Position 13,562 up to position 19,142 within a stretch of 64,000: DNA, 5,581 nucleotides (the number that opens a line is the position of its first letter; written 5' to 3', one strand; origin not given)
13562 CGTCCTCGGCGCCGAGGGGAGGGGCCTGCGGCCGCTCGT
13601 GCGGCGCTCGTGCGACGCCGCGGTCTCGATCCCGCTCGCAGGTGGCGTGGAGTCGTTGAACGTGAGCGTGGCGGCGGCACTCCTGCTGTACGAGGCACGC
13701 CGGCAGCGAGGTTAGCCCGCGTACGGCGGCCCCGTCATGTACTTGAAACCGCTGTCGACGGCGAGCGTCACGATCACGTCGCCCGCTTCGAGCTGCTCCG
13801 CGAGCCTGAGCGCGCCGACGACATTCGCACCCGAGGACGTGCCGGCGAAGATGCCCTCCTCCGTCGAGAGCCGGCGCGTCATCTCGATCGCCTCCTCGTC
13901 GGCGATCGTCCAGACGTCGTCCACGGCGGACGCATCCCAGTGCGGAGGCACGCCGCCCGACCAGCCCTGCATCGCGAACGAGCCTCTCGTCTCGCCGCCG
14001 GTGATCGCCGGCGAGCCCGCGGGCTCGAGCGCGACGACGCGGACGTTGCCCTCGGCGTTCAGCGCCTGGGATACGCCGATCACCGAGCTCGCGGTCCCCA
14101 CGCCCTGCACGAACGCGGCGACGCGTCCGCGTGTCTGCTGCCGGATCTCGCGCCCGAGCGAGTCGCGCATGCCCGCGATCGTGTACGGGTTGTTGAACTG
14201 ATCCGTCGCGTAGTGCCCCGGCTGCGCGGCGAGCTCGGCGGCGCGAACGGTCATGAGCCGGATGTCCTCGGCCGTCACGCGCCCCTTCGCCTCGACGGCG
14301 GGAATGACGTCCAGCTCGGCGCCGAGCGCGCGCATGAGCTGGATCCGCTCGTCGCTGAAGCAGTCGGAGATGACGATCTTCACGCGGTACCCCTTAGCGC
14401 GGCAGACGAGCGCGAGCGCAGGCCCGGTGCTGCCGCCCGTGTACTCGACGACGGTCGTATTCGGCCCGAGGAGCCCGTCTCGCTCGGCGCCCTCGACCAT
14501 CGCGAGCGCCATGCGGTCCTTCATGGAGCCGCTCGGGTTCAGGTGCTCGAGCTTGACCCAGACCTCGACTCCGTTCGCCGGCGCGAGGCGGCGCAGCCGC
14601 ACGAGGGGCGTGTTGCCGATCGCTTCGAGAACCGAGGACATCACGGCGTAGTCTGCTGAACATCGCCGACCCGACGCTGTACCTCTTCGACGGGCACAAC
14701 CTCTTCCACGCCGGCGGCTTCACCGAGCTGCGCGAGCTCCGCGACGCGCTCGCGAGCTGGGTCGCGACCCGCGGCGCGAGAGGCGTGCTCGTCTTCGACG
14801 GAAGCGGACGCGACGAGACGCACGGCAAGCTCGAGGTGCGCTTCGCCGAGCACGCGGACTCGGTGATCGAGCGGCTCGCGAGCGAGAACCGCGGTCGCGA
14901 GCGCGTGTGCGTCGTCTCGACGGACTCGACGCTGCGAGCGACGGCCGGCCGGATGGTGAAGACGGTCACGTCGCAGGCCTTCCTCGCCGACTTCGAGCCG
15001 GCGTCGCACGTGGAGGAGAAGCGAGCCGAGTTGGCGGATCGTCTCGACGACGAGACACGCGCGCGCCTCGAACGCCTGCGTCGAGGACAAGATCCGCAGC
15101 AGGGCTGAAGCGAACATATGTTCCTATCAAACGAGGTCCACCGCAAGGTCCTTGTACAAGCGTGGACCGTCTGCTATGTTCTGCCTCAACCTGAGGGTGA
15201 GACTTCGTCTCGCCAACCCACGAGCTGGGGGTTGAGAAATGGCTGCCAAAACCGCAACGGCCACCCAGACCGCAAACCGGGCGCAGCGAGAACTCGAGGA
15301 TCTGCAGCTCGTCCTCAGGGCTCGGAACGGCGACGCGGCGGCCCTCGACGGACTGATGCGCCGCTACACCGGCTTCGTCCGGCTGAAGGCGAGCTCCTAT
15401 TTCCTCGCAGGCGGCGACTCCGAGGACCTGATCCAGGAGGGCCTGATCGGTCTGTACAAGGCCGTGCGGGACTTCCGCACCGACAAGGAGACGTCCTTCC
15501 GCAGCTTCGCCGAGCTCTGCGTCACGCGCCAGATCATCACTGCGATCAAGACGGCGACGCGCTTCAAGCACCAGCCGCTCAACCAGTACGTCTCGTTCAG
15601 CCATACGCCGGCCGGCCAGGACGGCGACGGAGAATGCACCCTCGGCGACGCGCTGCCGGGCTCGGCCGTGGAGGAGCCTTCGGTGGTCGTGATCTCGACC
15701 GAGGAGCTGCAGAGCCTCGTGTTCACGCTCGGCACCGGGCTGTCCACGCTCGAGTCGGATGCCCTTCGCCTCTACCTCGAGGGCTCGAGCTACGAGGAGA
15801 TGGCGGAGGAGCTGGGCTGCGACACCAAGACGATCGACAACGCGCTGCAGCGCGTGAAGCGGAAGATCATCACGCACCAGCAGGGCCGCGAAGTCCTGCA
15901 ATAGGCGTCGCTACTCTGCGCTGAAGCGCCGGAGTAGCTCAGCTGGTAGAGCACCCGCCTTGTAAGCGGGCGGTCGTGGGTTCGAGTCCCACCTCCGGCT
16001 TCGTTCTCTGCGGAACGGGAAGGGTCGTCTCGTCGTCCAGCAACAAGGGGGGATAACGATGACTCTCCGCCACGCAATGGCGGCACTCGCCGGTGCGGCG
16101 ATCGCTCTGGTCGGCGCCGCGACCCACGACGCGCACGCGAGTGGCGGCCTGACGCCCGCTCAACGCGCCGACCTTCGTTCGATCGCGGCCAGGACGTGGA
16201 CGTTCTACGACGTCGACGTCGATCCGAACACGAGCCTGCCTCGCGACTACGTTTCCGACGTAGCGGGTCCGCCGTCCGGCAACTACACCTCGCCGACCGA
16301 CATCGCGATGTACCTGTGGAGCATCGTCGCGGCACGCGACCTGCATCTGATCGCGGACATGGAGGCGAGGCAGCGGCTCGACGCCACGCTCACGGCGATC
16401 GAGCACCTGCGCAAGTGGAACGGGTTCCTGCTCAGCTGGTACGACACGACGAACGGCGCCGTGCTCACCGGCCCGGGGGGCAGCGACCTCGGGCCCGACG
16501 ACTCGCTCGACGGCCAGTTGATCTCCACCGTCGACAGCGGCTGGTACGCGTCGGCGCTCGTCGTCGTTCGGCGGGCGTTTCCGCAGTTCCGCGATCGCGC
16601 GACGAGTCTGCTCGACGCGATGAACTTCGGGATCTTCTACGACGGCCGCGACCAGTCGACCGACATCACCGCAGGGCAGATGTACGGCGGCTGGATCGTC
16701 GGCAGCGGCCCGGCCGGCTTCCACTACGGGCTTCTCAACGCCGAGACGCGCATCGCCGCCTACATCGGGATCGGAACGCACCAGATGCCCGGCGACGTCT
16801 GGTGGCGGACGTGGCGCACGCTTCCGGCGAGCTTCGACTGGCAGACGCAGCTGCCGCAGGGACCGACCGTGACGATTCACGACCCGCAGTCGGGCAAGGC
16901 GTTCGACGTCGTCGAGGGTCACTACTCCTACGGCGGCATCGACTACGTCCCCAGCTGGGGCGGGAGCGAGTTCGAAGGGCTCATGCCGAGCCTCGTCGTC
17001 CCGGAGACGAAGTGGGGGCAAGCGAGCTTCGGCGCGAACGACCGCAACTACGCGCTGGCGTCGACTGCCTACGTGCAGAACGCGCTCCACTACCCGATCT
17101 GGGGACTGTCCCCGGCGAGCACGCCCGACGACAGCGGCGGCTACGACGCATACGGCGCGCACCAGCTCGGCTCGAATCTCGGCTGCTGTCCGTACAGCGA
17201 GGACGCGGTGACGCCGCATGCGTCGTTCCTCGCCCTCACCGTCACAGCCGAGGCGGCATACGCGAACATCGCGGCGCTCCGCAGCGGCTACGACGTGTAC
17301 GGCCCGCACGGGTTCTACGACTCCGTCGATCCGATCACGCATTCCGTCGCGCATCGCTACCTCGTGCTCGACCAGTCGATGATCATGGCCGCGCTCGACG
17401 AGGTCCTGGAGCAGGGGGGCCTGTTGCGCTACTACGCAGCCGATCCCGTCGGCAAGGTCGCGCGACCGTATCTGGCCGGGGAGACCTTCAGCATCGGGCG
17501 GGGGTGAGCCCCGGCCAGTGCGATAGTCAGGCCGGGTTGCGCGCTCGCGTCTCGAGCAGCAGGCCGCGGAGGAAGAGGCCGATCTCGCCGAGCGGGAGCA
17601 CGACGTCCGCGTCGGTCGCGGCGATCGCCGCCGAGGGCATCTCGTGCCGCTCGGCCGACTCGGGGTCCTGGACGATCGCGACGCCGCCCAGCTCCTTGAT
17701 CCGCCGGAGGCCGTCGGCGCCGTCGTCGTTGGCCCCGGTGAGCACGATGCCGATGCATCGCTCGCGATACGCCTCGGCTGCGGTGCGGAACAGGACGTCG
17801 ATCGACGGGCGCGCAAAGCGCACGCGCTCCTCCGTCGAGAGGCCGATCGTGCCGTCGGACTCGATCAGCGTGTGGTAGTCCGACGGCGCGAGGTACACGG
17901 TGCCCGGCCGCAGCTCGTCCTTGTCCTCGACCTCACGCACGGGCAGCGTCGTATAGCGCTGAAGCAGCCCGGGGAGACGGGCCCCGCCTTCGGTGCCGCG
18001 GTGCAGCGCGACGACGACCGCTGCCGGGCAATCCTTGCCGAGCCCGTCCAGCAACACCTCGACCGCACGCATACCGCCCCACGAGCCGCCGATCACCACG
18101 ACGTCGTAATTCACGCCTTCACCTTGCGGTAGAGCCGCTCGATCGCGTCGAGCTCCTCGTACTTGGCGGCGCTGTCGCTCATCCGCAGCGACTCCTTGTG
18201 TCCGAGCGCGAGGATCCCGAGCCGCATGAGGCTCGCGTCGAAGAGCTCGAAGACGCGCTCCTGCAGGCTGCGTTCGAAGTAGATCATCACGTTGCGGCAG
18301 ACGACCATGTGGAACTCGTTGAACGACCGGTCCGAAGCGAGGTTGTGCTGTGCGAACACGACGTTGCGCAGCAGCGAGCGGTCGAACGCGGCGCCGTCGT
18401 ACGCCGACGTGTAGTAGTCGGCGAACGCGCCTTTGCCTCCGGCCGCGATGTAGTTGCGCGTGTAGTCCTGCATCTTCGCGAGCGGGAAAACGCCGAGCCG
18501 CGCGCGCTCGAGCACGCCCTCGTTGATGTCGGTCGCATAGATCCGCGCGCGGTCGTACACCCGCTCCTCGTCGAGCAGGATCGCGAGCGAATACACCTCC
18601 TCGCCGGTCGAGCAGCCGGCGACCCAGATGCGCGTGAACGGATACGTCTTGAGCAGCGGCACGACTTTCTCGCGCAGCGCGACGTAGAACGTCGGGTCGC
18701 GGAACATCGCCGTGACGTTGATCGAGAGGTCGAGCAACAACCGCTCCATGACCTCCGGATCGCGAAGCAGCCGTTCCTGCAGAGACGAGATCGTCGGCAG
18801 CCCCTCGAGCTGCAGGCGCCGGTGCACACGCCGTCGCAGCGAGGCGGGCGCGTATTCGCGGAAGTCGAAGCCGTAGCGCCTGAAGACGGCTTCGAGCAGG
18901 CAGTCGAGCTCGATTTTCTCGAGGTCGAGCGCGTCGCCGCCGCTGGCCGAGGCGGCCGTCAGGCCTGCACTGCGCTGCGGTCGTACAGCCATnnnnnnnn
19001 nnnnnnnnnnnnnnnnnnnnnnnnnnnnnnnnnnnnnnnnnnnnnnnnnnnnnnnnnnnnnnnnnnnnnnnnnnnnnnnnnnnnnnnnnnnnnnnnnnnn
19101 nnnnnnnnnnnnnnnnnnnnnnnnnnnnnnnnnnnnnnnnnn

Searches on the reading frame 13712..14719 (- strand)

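Call 8: search_protein_families(library=pfam, proteins=[window:13712-14719:-], max_evalue=0.001)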
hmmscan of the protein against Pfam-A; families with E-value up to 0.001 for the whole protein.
window:13712-14719:- (335 aa): 1 family
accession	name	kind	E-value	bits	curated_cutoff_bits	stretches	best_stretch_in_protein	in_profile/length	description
PF00291.31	PALP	-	5.2e-69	233.3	35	1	31-320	2-293/295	Pyridoxal-phosphate dependent enzyme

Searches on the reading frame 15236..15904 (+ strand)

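Call 8: search_protein_families(library=pfam, proteins=[window:15236-15904:+], max_evalue=0.001)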
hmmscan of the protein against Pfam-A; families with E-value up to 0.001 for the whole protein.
window:15236-15904:+ (222 aa): 4 families
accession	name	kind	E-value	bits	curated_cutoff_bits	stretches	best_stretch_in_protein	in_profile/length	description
PF04542.20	Sigma70_r2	-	1.4e-13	50.8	24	1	40-109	1-70/71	Sigma-70 region 2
PF08281.18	Sigma70_r4_2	-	4.4e-09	36.3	25.7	1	169-211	11-54/54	Sigma-70, region 4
PF00196.25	GerE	-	0.00012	22.1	23.5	1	169-214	3-48/57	Bacterial regulatory proteins, luxR family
PF13551.12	HTH_29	-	0.0009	19.7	28.1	0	176-207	4-36/64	Winged helix-turn helix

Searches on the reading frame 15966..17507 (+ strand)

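Call 8: search_protein_families(library=pfam, proteins=[window:15966-17507:+], max_evalue=0.001)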
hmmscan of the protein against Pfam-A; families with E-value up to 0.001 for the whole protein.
window:15966-17507:+ (513 aa): 2 families
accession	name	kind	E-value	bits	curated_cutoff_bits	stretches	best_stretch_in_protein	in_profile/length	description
PF10091.15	Glycoamylase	-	1.8e-13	51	27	1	314-485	35-212/221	Putative glucoamylase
PF11329.14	DUF3131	-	9.4e-09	35.2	20.3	1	73-218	2-135/367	Protein of unknown function (DUF3131)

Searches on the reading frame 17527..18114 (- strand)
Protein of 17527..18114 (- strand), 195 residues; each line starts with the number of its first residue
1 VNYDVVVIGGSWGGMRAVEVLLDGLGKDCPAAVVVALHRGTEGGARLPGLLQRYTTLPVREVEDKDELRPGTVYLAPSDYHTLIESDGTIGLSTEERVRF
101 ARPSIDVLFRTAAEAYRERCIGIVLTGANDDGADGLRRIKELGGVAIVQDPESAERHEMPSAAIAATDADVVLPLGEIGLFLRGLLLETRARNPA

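Call 29: search_protein_families(library=pfam, proteins=[window:17527-18114:-], max_evalue=0.01)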
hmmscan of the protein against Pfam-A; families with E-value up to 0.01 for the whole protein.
window:17527-18114:- (195 aa): 1 family
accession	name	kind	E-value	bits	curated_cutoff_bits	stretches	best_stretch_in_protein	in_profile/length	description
PF01339.22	CheB_methylest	-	7.7e-55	185.7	24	1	6-179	1-171/174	CheB methylesterase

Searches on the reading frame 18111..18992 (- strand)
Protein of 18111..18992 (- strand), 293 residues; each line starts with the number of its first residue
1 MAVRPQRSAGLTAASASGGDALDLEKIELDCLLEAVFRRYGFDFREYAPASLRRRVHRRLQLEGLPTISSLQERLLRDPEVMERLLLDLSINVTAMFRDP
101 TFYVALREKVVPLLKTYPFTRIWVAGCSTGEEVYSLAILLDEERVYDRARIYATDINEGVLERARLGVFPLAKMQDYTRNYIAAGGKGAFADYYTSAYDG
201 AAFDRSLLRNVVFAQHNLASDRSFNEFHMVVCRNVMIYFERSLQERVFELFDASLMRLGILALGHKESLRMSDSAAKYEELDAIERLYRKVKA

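Call 29: search_protein_families(library=pfam, proteins=[window:18111-18992:-], max_evalue=0.01)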
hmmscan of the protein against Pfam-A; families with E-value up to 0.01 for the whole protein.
window:18111-18992:- (293 aa): 2 families
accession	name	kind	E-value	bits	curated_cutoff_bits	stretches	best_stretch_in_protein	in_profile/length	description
PF01739.24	CheR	-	2e-39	135.5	27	1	92-275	1-185/195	CheR methyltransferase, SAM binding domain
PF03705.20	CheR_N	-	1.3e-13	50.8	27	1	28-79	2-53/53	CheR methyltransferase, all-alpha domain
